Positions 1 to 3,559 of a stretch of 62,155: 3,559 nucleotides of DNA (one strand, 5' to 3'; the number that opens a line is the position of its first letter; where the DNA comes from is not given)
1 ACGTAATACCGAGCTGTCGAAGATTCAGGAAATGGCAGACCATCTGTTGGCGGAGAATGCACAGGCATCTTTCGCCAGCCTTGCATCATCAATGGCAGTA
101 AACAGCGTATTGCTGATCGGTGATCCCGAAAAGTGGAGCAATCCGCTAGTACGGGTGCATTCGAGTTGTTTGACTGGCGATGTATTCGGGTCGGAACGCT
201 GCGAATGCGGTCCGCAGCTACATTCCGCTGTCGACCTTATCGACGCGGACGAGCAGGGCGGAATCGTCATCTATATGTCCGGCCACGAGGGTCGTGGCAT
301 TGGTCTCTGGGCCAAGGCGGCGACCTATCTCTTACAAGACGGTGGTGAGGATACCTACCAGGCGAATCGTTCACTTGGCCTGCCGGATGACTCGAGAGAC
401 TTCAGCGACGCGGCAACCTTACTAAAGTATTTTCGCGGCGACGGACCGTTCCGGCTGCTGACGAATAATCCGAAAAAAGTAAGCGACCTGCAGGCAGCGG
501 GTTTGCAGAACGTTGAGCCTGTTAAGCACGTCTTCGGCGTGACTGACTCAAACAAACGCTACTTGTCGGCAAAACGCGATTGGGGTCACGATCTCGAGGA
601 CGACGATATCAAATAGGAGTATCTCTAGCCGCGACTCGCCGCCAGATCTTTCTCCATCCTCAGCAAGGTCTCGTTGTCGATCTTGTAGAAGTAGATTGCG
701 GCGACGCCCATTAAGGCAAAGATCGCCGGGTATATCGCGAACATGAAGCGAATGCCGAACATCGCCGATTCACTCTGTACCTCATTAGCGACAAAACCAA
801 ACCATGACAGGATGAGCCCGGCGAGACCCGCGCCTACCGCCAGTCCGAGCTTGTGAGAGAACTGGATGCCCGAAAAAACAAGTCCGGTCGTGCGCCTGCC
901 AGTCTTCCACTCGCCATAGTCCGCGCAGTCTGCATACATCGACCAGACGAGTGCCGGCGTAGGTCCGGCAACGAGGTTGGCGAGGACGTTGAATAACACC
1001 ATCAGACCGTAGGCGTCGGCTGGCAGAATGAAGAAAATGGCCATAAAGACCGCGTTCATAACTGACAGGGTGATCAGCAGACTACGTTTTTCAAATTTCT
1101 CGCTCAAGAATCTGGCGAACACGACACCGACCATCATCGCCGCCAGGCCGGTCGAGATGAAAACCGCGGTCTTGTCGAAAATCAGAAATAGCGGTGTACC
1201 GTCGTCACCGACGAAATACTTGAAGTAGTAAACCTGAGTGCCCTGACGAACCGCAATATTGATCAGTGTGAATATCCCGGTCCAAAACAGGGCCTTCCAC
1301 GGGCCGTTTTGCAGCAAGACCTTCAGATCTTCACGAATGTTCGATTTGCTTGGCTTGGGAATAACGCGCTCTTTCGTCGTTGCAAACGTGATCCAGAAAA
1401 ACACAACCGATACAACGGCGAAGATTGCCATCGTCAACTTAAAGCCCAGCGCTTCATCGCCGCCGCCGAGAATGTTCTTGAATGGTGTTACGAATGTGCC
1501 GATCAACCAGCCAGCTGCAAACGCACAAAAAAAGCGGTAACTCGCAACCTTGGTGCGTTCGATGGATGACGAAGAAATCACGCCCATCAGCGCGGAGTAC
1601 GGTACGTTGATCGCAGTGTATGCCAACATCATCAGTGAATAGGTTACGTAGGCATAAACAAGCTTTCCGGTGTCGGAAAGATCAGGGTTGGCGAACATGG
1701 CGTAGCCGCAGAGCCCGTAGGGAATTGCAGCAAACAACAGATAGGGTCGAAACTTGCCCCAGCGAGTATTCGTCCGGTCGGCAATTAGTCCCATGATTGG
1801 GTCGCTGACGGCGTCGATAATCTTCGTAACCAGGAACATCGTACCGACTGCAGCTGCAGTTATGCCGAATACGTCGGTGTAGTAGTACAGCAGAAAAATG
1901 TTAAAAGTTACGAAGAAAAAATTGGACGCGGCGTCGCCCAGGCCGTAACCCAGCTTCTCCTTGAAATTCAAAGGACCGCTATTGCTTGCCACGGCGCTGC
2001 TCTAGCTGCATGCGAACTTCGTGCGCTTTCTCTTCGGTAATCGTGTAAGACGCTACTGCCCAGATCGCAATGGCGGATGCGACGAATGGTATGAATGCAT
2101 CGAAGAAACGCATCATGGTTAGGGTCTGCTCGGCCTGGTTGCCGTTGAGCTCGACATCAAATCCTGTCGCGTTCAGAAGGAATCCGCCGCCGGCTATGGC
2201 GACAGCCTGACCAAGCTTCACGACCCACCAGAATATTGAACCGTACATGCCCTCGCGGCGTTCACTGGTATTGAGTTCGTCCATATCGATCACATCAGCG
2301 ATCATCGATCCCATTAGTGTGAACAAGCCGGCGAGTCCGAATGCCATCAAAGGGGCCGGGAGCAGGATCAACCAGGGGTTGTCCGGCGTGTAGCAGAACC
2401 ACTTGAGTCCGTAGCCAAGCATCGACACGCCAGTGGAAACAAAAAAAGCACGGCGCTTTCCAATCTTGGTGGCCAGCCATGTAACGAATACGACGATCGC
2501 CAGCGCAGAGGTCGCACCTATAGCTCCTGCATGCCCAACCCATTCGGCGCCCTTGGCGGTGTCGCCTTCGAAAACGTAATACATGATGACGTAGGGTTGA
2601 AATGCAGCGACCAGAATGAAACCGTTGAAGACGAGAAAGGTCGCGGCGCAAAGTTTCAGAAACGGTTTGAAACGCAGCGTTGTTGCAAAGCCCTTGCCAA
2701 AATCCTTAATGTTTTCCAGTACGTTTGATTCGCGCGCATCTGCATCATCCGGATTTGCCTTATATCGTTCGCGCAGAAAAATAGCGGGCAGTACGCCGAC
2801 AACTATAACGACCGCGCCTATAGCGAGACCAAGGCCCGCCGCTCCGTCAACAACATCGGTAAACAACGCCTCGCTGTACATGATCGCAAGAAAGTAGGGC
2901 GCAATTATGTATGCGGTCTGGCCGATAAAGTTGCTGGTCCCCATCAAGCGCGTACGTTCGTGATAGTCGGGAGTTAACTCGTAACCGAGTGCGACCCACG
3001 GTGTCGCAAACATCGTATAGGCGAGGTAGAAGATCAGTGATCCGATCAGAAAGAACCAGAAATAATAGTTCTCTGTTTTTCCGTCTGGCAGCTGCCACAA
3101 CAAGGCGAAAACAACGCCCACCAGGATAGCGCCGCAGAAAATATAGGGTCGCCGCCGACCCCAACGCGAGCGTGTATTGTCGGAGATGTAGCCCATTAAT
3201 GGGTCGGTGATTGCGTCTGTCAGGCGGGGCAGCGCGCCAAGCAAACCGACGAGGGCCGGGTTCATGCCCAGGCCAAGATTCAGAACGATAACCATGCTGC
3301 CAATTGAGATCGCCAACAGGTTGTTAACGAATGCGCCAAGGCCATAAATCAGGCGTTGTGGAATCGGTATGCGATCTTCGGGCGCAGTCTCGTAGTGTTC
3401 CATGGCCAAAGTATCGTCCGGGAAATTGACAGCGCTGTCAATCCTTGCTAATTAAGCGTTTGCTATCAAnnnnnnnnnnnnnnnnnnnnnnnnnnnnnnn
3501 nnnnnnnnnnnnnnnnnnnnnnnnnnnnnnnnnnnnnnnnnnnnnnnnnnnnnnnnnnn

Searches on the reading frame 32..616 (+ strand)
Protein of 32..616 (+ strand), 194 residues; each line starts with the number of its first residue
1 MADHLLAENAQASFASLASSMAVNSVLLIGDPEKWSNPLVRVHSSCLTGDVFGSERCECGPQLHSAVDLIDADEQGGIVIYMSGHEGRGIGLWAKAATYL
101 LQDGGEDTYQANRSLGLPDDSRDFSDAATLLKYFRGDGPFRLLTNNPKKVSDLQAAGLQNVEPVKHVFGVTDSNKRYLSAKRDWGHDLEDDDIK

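Call 84: search_protein_families(library=pfam, proteins=[window:32-616:+], max_evalue=0.00001)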
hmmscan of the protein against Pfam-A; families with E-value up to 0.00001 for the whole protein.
window:32-616:+ (194 aa): 1 family
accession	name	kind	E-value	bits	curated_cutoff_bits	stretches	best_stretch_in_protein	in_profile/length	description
PF00925.25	GTP_cyclohydro2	-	8.3e-41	139.7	23.3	1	25-163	30-163/165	GTP cyclohydrolase II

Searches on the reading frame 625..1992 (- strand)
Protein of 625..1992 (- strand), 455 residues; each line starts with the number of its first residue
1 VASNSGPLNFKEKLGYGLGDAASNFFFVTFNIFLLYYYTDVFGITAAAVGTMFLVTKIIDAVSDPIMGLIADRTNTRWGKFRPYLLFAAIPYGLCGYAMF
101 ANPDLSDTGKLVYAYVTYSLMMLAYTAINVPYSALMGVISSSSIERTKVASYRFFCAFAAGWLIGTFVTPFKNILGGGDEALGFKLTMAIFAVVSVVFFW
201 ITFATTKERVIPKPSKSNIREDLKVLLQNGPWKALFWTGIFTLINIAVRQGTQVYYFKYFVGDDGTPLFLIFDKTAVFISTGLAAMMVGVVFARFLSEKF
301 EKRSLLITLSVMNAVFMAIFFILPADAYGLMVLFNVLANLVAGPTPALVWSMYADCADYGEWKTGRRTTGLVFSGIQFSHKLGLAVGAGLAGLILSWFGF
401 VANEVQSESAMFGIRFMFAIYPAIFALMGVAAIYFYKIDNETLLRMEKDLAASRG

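Call 84: search_protein_families(library=pfam, proteins=[window:625-1992:-], max_evalue=0.00001)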
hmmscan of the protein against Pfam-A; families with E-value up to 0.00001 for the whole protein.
window:625-1992:- (455 aa): 2 families
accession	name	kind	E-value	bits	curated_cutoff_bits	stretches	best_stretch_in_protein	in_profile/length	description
PF13347.12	MFS_2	-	5.6e-100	335.3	27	1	15-440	1-427/427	MFS/sugar transport protein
PF07690.21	MFS_1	-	5.5e-13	49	33.4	1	24-357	8-323/347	Major Facilitator Superfamily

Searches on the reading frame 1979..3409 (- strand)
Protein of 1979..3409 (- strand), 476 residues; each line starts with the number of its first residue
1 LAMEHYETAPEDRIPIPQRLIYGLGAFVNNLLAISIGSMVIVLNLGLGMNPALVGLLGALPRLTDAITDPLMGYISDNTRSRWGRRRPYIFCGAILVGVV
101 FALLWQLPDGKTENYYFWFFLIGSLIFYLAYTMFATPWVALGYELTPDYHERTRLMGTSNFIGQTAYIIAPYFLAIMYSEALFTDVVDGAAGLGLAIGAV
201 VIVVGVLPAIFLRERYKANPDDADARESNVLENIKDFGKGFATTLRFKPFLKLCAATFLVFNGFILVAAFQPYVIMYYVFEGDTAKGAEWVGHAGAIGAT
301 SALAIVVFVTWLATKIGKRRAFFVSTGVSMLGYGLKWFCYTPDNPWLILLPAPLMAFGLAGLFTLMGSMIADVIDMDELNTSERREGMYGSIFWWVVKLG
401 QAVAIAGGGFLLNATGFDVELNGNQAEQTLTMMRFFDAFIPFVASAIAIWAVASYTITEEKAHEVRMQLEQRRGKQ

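Call 84: search_protein_families(library=pfam, proteins=[window:1979-3409:-], max_evalue=0.00001)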
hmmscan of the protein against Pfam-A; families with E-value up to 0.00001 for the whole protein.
window:1979-3409:- (476 aa): 4 families
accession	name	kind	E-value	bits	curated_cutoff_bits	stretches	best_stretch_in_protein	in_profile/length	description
PF13347.12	MFS_2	-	1.3e-62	212.2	27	1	43-459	24-427/427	MFS/sugar transport protein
PF07690.21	MFS_1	-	1.2e-25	90.6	33.4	1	24-402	3-344/347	Major Facilitator Superfamily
PF12832.13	MFS_1_like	-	2.7e-11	43.6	25.2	1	47-371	29-327/373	MFS_1 like family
PF03209.21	PUCC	-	2.9e-07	30.3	21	1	46-157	9-127/401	PUCC protein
